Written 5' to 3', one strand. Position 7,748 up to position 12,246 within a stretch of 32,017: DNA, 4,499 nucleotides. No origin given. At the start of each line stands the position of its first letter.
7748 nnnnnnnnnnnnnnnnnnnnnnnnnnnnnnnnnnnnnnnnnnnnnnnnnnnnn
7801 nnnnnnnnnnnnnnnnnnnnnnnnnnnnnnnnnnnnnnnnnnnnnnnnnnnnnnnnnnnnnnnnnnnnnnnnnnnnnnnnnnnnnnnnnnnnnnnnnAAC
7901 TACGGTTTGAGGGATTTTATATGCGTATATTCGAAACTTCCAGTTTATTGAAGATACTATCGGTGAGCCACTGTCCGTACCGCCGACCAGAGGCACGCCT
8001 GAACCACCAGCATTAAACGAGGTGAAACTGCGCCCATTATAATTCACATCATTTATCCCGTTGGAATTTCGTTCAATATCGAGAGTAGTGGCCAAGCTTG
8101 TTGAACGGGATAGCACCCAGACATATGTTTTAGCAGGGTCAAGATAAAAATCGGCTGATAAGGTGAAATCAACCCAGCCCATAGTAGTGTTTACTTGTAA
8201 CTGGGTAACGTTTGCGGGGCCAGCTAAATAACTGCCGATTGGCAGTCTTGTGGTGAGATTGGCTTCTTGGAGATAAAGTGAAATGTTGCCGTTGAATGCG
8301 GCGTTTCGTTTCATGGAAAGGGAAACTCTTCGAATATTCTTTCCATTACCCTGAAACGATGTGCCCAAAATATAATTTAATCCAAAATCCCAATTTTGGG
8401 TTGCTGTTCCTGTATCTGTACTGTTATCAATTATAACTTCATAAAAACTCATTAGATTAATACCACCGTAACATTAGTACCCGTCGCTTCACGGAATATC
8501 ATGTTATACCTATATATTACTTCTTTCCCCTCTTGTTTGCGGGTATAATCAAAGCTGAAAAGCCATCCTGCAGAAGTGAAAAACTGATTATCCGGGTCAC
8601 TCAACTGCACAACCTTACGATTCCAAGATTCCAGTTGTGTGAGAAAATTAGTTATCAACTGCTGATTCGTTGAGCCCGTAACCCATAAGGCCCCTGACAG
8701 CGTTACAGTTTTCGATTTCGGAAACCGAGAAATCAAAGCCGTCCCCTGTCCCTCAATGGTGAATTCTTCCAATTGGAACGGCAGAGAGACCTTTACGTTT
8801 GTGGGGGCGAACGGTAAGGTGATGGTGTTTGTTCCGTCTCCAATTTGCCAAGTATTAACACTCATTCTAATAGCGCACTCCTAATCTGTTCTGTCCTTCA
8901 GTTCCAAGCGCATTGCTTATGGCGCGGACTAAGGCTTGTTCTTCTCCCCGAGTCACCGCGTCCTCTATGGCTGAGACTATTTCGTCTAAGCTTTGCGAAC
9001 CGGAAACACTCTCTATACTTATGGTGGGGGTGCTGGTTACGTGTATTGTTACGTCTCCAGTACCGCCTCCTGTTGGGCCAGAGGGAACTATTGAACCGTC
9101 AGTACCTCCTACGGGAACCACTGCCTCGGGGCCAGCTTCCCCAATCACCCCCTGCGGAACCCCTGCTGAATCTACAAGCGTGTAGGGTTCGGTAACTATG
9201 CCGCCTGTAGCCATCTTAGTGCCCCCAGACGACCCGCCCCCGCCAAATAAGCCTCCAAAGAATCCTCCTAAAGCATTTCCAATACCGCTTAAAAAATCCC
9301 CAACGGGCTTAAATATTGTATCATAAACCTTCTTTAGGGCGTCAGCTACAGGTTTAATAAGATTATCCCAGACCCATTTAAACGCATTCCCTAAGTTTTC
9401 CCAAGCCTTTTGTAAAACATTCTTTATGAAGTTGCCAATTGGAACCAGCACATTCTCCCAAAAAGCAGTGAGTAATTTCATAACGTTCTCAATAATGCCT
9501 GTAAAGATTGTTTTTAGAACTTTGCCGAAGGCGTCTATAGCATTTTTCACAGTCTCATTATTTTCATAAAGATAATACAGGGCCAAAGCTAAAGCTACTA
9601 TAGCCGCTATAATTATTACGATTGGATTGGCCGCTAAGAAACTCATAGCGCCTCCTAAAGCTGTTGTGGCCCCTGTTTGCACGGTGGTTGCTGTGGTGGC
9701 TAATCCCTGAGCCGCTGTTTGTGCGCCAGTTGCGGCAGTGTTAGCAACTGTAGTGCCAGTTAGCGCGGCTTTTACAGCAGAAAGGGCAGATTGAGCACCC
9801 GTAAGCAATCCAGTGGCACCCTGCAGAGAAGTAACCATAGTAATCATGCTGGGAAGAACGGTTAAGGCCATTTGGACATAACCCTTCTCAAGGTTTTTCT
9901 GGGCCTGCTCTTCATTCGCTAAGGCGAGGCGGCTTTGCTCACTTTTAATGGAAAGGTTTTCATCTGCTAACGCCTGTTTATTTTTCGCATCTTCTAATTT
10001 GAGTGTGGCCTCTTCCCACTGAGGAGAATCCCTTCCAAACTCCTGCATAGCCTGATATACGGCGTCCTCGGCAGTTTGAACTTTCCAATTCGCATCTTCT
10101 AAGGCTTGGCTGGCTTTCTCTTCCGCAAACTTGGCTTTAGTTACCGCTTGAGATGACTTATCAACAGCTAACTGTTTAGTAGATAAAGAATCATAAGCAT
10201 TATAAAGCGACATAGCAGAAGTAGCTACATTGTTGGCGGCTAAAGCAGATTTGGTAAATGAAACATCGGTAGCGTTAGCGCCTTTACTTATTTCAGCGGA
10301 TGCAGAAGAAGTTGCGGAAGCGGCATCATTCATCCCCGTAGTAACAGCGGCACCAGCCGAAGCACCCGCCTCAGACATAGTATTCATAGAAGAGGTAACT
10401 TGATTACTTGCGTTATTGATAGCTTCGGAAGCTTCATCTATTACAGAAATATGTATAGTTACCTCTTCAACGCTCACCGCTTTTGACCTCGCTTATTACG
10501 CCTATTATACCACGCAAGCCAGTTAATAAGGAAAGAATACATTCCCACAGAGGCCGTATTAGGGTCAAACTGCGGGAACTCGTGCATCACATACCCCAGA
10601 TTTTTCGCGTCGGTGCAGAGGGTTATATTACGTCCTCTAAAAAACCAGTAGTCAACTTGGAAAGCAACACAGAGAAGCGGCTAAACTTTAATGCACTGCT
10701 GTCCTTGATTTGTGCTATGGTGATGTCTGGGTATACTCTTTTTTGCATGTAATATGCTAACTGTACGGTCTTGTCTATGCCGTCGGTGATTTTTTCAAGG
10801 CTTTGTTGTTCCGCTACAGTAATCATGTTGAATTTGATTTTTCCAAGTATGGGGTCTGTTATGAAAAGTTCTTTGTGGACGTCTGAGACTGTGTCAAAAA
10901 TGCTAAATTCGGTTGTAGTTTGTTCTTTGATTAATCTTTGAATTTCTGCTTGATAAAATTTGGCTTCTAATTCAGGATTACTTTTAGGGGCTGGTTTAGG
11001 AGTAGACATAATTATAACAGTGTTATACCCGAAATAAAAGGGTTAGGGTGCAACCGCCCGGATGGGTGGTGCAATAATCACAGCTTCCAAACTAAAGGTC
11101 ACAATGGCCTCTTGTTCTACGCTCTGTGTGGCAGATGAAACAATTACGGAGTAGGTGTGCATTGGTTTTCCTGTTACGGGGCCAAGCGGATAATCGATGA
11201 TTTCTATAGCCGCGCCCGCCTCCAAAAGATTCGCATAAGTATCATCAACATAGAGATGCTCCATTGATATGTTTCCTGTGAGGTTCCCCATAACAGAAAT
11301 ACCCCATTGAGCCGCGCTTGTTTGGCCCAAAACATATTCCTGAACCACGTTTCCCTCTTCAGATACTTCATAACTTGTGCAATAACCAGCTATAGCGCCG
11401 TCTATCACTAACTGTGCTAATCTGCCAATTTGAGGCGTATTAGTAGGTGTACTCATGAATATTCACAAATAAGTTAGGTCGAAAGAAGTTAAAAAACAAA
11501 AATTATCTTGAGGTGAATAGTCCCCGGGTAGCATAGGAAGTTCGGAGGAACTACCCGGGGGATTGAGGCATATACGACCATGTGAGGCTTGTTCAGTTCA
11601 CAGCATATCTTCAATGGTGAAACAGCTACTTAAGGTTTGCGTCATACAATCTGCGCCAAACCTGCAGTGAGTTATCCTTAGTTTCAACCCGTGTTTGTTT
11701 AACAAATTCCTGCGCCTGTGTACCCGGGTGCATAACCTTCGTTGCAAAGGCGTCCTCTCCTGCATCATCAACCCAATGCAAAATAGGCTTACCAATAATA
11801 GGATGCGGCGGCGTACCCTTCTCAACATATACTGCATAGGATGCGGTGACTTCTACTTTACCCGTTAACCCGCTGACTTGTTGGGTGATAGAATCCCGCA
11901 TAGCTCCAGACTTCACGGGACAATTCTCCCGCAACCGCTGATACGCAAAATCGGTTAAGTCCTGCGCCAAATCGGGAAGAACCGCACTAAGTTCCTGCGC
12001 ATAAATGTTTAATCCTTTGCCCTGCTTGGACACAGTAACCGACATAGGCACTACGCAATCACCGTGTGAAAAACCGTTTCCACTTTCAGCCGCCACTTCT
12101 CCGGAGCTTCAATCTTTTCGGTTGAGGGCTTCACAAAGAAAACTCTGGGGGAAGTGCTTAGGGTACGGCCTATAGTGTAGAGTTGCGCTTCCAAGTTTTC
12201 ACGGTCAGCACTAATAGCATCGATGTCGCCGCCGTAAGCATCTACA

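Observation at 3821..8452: Unusual Tal architecture: lectin-like domain and six Flg_new-type repeats placed in front of the baseplate hub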

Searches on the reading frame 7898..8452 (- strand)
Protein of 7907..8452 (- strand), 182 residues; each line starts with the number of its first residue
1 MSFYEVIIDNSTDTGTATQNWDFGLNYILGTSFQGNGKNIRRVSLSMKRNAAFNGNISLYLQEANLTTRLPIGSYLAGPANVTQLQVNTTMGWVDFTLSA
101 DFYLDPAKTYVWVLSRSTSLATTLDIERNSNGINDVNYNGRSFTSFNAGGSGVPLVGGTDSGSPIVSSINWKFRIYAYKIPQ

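Call 20: search_protein_families(library=pfam, proteins=[window:7907-8452:-], max_evalue=10)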
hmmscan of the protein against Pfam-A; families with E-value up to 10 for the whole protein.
window:7907-8452:- (182 aa): 0 families

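Call 45: predict_structure(alignment_id=A3)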
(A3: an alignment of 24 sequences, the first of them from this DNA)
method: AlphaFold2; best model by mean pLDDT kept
length: 185 residues; sequences in the alignment: 24
mean_pLDDT: 73.5   pTM: 0.72
mean pLDDT of the five models: 73.5, 72.3, 72.0, 68.0, 67.8
residues with pLDDT >= 90: 61; 70-90: 55; 50-70: 31; < 50: 38
segments of 3 or more residues with pLDDT < 50: 14-22, 133-135, 143-167
pLDDT, mean of each block of 10 residues (from residue 1): 78 49 58 90 91 88 87 92 92 94 94 79 72 50 43 37 47 83 70
secondary structure, 60 per line:
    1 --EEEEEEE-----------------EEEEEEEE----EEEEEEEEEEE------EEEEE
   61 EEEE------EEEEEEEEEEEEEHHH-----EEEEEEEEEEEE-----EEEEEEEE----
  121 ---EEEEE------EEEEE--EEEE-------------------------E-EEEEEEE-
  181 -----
elements in order: E3-9 E27-34 E39-49 E56-64 E71-83 E92-103 E109-116 E124-128 E135-139 E142-145 E173-179

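Call 50: fold_search(model_id=the predicted structure, library=pdb)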
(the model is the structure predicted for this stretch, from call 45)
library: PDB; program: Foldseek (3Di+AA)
matches with E <= 10: 1549; with E <= 0.001: 2
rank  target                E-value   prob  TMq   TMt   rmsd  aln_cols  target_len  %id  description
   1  9eui_Q                1.1e-05  1.00  0.52  0.12   8.3       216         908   12  Cryo-EM structure of Staphylococcus aureus bacteriophage phi812 baseplate in the post-contraction state - complete (released 2025-04-09)
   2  9euj_G                1.3e-04  1.00  0.52  0.13   8.3       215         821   12  Cryo-EM structure of Staphylococcus aureus bacteriophage phi812 baseplate in the post-contraction state - sheath initi (released 2025-04-09)
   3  8zdp_v                2.7e-03  0.99  0.42  0.12  16.5       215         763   14  Cryo-EM structure of Mycobacteriophage Douge Central fiber (gp20) (released 2025-06-25)
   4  8zdq_v                2.7e-03  0.99  0.42  0.11  16.5       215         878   14  Cryo-EM structure of Mycobacteriophage Douge complete baseplate (gp13, gp17, gp23, gp16, gp18 and gp20) (released 2025-06-25)
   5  8yzo                  1.7e-02  0.99  0.32  0.13   4.9        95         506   18  Crystal structural analysis of PaL mutant L297M (released 2024-04-17)
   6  3no8_A                1.8e-02  0.80  0.32  0.36  13.8       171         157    9  Crystal structure of the PHR domain from human BTBD2 Protein (released 2010-08-25)
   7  6s44                  2.0e-02  0.47  0.23  0.27  13.2       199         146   10  Faba bean necrotic stunt virus (FBNSV) (released 2020-07-15)
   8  1gmm                  2.2e-02  0.84  0.29  0.39  11.0       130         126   12  Carbohydrate binding module CBM6 from xylanase U Clostridium thermocellum (released 2001-11-28)
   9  9jwb_Z                2.3e-02  0.99  0.48  0.45   9.0       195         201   10  Cyanophage A4 capsid asymmetric unit (released 2025-04-09)
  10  9euf_0                2.9e-02  0.99  0.44  0.09   8.0       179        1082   11  Cryo-EM structure of Staphylococcus aureus bacteriophage phi812 baseplate in the pre-contraction state - complete (released 2025-04-09)
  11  3c7g_A                3.2e-02  0.99  0.35  0.15   4.1       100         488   13  Crystal structure of a glycoside hydrolase family 43 arabinoxylan arabinofuranohydrolase from Bacillus subtilis in com (released 2008-11-18)
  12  3gbw                  3.4e-02  0.63  0.32  0.35  12.3       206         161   10  Crystal structure of the first PHR domain of the Mouse Myc-binding protein 2 (MYCBP-2) (released 2009-03-24)
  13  3c7e                  3.8e-02  0.60  0.26  0.11  11.7       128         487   13  Crystal structure of a glycoside hydrolase family 43 arabinoxylan arabinofuranohydrolase from Bacillus subtilis. (released 2008-11-18)
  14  8yzn                  4.2e-02  0.98  0.32  0.13   4.9        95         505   18  Crystal structural analysis of PaL (released 2024-04-17)
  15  4gwm_B                4.2e-02  0.92  0.33  0.13  10.0       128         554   10  Crystal structure of human promeprin beta (released 2012-09-19)
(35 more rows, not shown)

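Call 65: fold_search(model_id=the predicted structure, library=viral)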
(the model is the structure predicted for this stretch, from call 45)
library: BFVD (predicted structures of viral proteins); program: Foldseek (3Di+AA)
matches with E <= 10: 1723; with E <= 0.001: 8
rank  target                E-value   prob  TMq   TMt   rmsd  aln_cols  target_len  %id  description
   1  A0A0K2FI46            9.6e-05  1.00  0.37  0.12  11.1       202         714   13  Uncharacterized protein [Achromobacter phage phiAxp-3]
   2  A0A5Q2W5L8            1.4e-04  1.00  0.50  0.14   9.6       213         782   13  (no name in the UniProt tables at hand)
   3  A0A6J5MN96            4.0e-04  1.00  0.48  0.34   9.1       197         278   17  Uncharacterized protein [uncultured Caudovirales phage]
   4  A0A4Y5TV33            4.0e-04  1.00  0.46  0.38  10.8       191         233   18  Uncharacterized protein [Vibrio phage VAP7]
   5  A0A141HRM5            4.9e-04  1.00  0.43  0.21  22.8       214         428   15  (no name in the UniProt tables at hand)
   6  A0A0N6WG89            5.7e-04  1.00  0.45  0.20   7.4       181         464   15  Virulence-associated VriC protein [Salmonella phage 38]
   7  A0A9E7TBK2            6.4e-04  1.00  0.47  0.13   9.2       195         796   13  (no name in the UniProt tables at hand)
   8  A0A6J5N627            7.5e-04  0.80  0.23  0.09  17.7       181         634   19  Collagen triple helix repeat [uncultured Caudovirales phage]
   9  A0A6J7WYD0            1.0e-03  1.00  0.45  0.16  10.9       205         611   13  Uncharacterized protein [uncultured Caudovirales phage]
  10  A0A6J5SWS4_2          1.1e-03  0.99  0.33  0.07  18.8       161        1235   15  Collagen triple helix repeat [uncultured Caudovirales phage]
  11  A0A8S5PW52            1.2e-03  1.00  0.39  0.23  13.8       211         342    8  Uncharacterized protein (Fragment) [Siphoviridae sp. ctrAf3]
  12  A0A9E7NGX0            1.4e-03  1.00  0.46  0.16   9.9       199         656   10  (no name in the UniProt tables at hand)
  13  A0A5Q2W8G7            1.4e-03  1.00  0.39  0.10  17.2       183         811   14  (no name in the UniProt tables at hand)
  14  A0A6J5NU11            2.0e-03  1.00  0.44  0.31  10.1       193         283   11  DUF2793 domain-containing protein [uncultured Caudovirales phage]
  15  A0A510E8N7            2.3e-03  1.00  0.46  0.10  13.5       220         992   20  (no name in the UniProt tables at hand)
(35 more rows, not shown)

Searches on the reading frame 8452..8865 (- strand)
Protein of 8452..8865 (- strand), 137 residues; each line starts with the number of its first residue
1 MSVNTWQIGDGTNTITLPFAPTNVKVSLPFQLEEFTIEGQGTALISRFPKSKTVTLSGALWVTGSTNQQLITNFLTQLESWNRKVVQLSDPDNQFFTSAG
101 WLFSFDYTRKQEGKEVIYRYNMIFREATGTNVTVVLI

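Call 5: search_protein_families(library=pfam, proteins=[window:8452-8865:-], max_evalue=0.1)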
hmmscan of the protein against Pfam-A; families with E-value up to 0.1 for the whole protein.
window:8452-8865:- (137 aa): 0 families

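Call 6: search_protein_families(library=phrogs, proteins=[window:8452-8865:-], max_evalue=0.01)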
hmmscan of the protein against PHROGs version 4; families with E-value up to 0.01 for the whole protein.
window:8452-8865:- (137 aa): 1 family
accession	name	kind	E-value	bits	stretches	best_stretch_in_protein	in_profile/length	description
phrog_380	-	lysis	0.00031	20.9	1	6-116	25-143/309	endolysin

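Call 70: search_protein_families(library=ncbifam, proteins=[window:8452-8865:-], max_evalue=0.1)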
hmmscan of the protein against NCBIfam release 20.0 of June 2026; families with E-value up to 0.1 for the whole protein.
window:8452-8865:- (137 aa): 1 family
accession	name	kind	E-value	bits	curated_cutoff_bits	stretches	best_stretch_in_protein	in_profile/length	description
NF000993.0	PRK00104.1-2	equivalog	0.084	12.5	268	0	32-91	164-222/237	segregation/condensation protein A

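Call 72: search_solved_structures(query=window:8455-8865:-, max_evalue=10, show_alignments=1)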
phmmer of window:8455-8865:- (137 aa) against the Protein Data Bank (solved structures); distinct sequences matched with E-value up to 10: 0.

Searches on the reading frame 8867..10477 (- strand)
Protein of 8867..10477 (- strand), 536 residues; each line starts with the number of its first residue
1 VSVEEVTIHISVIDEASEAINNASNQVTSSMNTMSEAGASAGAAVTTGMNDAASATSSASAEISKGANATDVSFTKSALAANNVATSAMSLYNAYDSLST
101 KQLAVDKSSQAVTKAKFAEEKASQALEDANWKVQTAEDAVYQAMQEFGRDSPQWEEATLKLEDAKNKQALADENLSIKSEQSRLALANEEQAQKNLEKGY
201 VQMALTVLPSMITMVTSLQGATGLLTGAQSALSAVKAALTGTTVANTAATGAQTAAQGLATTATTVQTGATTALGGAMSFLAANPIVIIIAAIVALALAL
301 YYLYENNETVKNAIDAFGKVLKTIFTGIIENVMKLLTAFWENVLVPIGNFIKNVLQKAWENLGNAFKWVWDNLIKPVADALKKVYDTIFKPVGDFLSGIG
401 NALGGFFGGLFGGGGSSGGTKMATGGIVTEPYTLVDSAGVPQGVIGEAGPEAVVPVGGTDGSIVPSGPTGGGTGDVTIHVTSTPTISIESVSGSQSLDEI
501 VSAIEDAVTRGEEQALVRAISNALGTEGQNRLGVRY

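Call 5: search_protein_families(library=pfam, proteins=[window:8867-10477:-], max_evalue=0.1)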
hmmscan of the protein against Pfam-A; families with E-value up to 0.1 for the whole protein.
window:8867-10477:- (536 aa): 1 family
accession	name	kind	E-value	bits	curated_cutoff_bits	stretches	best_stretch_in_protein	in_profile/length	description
PF14555.12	UBA_4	-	0.021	15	21.8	1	110-142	8-38/43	UBA-like domain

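Call 6: search_protein_families(library=phrogs, proteins=[window:8867-10477:-], max_evalue=0.01)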
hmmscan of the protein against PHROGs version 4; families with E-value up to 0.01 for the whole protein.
window:8867-10477:- (536 aa): 21 families
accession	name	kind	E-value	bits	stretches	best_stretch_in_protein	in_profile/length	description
phrog_971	-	lysis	6.1e-20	72.5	1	200-393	425-638/1338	endolysin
phrog_58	-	tail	3.7e-19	69.7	1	21-415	389-847/1544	tail length tape measure protein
phrog_991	-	tail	2.4e-18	66.2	1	16-503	324-891/1966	tail length tape measure protein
phrog_1272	-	tail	7.6e-14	51.4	1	221-404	593-813/1606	tail length tape measure protein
phrog_4197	-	tail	3.7e-11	42.5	2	321-412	958-1072/1783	tail length tape measure protein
phrog_6090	-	tail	1.5e-10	40.4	1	286-408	896-1035/1853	tail length tape measure protein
phrog_38258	-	unknown function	1.3e-09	38.4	1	210-388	101-279/427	-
phrog_17020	-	unknown function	3.4e-09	37.4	1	265-393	3-124/353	-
phrog_1535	-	tail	1.9e-08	33.9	1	317-401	689-787/1152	tail length tape measure protein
phrog_21157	-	tail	2.2e-07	30.7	1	217-349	653-772/782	minor tail protein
phrog_38386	-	unknown function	5.2e-07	28.2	1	237-401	734-909/1703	-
phrog_28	-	tail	6.8e-07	29.2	1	14-512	383-760/1228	tail length tape measure protein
phrog_8927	-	tail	2e-06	27.1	1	214-402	626-842/1619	tail length tape measure protein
phrog_167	-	tail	3.6e-06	26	1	15-427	389-702/1555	tail length tape measure protein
phrog_1068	-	tail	1.8e-05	24.7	1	219-412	328-518/706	tail length tape measure protein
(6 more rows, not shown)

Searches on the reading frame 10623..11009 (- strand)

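Call 70: search_protein_families(library=ncbifam, proteins=[window:10623-11009:-], max_evalue=0.1)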
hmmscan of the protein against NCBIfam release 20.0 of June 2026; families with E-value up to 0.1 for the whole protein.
window:10623-11009:- (128 aa): 1 family
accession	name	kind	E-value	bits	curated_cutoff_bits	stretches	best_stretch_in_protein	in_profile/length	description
NF006456.0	PRK08815.1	equivalog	0.0056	16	464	1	30-118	51-136/376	GTP cyclohydrolase II RibA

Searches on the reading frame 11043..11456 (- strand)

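Call 5: search_protein_families(library=pfam, proteins=[window:11043-11456:-], max_evalue=0.1)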
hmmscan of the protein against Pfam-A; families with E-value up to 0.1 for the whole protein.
window:11043-11456:- (137 aa): 1 family
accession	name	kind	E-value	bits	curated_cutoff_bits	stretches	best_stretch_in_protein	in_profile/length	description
PF18906.5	Phage_tube_2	-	0.0012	18.9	27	1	5-96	151-240/266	Phage tail tube protein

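Call 6: search_protein_families(library=phrogs, proteins=[window:11043-11456:-], max_evalue=0.01)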
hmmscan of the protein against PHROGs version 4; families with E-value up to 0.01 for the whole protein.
window:11043-11456:- (137 aa): 0 families

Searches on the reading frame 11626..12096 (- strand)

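Call 70: search_protein_families(library=ncbifam, proteins=[window:11626-12096:-], max_evalue=0.1)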
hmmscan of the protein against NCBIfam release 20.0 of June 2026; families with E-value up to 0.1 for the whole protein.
window:11626-12096:- (156 aa): 1 family
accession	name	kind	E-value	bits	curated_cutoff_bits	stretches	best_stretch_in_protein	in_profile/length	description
TIGR01725.1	phge_HK97_gp10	equivalog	1.9e-06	28.4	30.8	1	46-152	29-116/120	HK97-gp10 family putative phage morphogenesis protein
